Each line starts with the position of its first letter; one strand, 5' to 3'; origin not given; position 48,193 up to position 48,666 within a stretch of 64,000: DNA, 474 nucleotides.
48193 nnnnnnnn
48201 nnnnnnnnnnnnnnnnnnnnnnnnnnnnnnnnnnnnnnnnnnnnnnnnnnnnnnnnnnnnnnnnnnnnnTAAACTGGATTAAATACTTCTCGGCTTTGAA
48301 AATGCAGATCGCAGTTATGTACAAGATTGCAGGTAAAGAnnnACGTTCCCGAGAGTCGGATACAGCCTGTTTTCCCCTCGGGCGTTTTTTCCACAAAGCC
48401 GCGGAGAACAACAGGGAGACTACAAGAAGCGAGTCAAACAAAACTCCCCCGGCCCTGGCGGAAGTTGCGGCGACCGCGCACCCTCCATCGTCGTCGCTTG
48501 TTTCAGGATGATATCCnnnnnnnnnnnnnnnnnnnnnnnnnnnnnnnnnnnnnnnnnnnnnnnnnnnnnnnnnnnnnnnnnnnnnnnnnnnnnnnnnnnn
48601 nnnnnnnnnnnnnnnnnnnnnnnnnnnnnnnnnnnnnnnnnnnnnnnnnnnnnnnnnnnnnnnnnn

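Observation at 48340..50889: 849-aa membrane protein built from an internal tandem duplication of a ~350-aa Cys-containing periplasmic domain of unknown family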

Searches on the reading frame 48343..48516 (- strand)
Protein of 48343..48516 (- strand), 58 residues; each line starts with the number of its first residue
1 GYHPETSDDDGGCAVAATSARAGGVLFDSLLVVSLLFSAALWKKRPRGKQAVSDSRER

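Call 11: search_protein_families(library=ncbifam, proteins=[window:48343-48516:-], max_evalue=10)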
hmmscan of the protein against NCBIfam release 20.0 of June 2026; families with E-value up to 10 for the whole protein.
seq(58 aa): 0 families
